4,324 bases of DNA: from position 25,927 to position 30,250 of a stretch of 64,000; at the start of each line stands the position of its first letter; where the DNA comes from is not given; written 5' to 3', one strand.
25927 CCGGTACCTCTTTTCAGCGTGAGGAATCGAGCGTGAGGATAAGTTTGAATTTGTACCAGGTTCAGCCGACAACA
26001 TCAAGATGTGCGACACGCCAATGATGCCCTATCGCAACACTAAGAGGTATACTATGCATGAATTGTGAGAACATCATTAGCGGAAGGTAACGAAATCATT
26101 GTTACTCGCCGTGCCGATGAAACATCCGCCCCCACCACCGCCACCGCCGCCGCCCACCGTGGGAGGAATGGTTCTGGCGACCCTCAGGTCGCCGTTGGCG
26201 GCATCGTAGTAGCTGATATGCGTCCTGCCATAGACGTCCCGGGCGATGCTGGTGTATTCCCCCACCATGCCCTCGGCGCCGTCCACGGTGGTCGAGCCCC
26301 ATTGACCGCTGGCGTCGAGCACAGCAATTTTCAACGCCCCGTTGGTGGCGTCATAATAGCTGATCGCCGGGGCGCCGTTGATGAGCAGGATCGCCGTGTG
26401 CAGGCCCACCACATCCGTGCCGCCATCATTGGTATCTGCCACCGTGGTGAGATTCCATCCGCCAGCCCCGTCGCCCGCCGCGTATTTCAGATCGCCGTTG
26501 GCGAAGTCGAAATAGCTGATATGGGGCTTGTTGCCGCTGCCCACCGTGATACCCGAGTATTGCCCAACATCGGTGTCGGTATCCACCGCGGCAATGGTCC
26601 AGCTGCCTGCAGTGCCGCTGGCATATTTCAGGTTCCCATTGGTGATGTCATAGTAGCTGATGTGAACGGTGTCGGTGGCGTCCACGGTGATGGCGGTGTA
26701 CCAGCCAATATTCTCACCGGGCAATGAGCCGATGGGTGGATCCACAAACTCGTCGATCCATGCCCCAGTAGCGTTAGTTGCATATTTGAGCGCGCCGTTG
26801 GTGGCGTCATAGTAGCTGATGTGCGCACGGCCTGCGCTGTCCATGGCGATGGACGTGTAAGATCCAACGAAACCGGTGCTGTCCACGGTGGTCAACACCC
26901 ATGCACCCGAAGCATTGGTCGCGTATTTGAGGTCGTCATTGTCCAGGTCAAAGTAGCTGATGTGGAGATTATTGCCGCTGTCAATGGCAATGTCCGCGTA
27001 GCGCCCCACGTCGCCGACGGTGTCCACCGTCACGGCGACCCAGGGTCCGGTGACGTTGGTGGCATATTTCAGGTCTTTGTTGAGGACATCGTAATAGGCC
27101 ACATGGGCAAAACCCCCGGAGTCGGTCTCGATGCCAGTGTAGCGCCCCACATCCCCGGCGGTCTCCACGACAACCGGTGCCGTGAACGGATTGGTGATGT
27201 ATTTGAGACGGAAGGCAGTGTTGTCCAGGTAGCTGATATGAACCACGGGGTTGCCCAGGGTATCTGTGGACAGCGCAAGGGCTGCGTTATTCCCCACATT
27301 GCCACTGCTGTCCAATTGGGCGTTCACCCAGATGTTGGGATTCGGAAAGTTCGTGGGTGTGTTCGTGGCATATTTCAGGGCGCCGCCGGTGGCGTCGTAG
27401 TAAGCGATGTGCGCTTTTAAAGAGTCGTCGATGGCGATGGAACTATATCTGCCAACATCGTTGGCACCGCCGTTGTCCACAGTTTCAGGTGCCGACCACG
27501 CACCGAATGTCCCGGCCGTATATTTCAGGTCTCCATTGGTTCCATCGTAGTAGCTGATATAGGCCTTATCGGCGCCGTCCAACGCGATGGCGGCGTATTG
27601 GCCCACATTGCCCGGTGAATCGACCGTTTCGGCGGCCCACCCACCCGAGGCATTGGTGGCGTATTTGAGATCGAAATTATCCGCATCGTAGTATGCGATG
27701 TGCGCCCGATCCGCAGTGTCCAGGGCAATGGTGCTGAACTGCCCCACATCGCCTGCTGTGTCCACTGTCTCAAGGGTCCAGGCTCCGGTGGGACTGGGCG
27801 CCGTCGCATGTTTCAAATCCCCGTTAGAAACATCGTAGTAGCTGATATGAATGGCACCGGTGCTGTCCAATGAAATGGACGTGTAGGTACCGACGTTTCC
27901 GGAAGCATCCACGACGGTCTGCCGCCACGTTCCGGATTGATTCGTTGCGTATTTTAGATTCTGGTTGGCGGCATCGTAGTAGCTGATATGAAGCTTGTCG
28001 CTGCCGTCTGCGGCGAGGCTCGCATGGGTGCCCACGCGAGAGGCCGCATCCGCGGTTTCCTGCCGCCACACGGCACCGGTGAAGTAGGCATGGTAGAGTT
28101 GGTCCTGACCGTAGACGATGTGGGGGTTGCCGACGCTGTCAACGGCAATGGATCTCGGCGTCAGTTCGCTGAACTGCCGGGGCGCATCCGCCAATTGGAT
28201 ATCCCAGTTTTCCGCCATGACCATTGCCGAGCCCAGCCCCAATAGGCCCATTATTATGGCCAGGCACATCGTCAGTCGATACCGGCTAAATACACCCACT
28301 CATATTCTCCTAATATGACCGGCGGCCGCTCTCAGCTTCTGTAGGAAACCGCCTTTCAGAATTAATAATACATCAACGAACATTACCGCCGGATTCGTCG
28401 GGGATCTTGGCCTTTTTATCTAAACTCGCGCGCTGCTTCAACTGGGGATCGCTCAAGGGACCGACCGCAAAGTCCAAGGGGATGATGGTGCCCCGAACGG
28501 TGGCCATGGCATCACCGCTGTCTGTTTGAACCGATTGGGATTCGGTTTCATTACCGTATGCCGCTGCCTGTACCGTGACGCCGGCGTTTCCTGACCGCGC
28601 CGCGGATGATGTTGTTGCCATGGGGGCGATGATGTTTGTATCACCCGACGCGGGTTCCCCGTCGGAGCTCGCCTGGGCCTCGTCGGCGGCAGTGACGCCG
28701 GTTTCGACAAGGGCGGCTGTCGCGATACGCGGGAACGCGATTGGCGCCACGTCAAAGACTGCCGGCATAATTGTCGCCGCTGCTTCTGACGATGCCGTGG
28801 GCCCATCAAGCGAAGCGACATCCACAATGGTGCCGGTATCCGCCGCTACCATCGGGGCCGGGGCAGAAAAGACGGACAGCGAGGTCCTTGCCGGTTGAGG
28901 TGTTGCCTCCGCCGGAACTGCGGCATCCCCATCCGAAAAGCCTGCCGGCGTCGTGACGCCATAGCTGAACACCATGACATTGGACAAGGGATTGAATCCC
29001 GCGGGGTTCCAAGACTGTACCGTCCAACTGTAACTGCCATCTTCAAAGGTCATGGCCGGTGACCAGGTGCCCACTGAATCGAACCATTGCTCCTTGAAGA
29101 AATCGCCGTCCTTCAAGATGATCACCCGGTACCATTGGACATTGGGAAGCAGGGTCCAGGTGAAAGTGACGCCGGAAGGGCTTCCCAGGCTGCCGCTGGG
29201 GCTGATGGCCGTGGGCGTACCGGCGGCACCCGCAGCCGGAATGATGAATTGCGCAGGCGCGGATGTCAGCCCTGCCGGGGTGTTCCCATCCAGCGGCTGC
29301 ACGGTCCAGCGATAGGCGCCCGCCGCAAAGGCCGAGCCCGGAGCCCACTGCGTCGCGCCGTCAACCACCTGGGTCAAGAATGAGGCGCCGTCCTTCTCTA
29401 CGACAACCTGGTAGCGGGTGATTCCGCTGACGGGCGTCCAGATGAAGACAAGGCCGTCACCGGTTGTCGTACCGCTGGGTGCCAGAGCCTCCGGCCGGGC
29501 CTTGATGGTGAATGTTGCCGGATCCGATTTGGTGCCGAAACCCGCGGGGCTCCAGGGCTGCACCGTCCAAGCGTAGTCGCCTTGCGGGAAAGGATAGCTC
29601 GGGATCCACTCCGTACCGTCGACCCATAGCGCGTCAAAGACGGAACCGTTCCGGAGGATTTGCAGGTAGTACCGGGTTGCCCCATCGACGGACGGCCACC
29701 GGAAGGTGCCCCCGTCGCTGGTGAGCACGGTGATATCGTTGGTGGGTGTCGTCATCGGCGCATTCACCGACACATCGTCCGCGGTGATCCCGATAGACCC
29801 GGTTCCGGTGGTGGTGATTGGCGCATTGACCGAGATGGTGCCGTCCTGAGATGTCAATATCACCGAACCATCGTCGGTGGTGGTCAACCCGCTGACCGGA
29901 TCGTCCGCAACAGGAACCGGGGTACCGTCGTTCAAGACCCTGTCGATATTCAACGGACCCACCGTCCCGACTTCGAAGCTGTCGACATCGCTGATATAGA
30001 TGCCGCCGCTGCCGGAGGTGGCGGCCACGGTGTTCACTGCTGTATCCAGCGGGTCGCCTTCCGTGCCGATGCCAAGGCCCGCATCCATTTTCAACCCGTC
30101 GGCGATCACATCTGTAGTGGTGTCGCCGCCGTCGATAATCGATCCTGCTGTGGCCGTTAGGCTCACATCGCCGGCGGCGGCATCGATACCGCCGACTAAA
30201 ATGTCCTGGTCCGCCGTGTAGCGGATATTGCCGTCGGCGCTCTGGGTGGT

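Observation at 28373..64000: One uninterrupted ORF of more than 35.6 kb (more than 11,875 codons), still open at the window edge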

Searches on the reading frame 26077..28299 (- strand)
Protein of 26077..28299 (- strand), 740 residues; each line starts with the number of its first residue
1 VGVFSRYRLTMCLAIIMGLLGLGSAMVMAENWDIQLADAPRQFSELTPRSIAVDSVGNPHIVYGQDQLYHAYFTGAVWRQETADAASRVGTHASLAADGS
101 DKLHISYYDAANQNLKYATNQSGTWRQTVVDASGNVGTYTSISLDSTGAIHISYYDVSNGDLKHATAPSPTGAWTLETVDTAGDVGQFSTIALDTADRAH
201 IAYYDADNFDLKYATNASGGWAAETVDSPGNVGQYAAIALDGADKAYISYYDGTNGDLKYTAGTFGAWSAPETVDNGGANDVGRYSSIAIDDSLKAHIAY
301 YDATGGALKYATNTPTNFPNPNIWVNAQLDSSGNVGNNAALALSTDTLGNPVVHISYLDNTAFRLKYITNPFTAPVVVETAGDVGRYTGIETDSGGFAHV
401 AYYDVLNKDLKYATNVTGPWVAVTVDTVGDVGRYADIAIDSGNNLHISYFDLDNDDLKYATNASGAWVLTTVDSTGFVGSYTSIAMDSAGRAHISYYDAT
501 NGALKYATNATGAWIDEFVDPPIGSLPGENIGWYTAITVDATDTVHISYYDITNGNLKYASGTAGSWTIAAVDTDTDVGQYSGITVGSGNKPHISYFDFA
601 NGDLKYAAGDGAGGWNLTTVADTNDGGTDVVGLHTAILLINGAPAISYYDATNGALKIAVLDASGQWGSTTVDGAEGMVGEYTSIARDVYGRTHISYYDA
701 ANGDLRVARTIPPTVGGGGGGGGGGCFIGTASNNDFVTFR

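Call 5: search_protein_families(library=pfam, proteins=[window:26077-28299:-], max_evalue=0.01)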
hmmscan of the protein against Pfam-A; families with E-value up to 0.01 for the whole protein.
window:26077-28299:- (740 aa): 0 families

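Call 7: find_encoding_contigs(protein=window:26077-28299:-, flank=10000, max_places=6)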
Protein window:26077-28299:- (740 aa): no gene with exactly this product is on record in the collection.

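Call 32: search_protein_families(library=ncbifam, proteins=[window:26077-28299:-], max_evalue=0.01)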
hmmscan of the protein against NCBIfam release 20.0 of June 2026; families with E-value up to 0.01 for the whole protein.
window:26077-28299:- (740 aa): 0 families

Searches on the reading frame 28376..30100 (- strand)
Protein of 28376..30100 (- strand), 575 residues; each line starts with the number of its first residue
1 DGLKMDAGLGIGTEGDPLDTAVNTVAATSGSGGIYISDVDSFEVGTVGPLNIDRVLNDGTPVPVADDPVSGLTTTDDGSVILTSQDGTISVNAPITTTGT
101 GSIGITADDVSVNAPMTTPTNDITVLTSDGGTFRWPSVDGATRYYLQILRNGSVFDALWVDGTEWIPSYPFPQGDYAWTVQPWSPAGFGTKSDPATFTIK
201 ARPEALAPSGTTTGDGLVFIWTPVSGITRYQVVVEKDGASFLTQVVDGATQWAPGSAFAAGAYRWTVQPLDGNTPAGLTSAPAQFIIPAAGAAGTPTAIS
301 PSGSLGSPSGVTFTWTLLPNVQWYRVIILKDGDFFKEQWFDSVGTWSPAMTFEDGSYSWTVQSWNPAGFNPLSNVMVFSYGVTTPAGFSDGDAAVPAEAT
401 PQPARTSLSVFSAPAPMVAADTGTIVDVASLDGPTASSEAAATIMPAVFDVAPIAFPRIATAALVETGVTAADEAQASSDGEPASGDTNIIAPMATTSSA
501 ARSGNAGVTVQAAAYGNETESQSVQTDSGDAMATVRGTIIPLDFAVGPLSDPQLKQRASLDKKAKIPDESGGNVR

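Call 44: find_homologous_proteins(query=window:28376-30100:-, max_evalue=0.001)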
Query window:28376-30100:- (575 aa): 3 proteins with E <= 0.001 among 8000 candidates.
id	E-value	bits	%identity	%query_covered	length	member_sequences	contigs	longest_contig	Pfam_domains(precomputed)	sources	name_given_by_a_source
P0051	2.4e-148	513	49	98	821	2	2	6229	-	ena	-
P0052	2.0e-127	444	50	81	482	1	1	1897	-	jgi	jgi:hypothetical protein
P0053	1.1e-117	412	41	98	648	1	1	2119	-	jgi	jgi:hypothetical protein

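Call 45: find_encoding_contigs(protein=P0051, flank=10000, max_places=4)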
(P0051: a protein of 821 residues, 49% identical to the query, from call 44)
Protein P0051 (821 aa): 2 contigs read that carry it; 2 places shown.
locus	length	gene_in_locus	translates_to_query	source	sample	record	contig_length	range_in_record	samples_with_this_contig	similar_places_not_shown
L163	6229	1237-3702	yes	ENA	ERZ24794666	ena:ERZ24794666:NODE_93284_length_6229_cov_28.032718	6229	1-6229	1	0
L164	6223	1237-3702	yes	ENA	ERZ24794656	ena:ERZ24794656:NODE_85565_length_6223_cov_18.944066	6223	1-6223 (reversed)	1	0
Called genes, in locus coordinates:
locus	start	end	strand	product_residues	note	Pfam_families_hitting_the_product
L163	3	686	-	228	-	?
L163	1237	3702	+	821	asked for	-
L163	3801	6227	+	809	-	?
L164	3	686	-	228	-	?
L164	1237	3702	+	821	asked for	-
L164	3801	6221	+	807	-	?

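Call 46: find_encoding_contigs(protein=P0053, flank=10000, max_places=4)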
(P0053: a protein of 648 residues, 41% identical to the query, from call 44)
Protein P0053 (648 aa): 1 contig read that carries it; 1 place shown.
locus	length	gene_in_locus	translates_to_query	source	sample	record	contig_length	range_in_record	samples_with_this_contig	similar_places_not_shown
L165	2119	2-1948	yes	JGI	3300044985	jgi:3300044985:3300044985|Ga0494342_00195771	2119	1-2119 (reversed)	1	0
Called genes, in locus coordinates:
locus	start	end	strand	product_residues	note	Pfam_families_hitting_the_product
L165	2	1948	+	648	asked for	?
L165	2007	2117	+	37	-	?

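Call 78: search_solved_structures(query=A2, max_evalue=1)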
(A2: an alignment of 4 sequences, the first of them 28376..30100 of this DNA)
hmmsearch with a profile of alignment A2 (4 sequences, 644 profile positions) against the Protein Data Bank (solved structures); distinct sequences matched with E-value up to 1: 0.

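Call 79: search_protein_families(library=pfam, alignment_id=A2, max_evalue=1)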
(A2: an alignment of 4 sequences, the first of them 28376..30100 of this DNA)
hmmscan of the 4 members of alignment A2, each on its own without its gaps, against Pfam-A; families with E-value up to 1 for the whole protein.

A. member 1, window:28376-30100:- (575 aa): 0 families

B. families by the number of members that match (of 4 scanned): 2 families
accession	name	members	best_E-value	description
PF19077.6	Big_13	2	0.00037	Bacterial Ig-like domain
PF00954.25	S_locus_glycop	1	0.00034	S-locus glycoprotein domain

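Call 87: search_protein_families(library=ncbifam, proteins=[L163:3801-6227:+], max_evalue=0.1)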
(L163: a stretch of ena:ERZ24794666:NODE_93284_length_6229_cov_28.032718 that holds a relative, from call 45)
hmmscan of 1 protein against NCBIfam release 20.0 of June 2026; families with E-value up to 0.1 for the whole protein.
L163:3801-6227:+ (809 aa): 3 families
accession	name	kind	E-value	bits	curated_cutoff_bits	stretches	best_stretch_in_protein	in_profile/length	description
NF041770.1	CFI_box_CTERM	domain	1.5e-28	98.4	40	1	713-781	1-69/69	CFI-box-CTERM domain-containing protein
NF052497.1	AlphRhmnaseBT3686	equivalog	5.1e-06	25.2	700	1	537-605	48-115/424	alpha-l-rhamnosidase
NF045929.1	FNRPetHCyano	equivalog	0.024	13.4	600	0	198-232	147-180/411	ferredoxin--NADP reductase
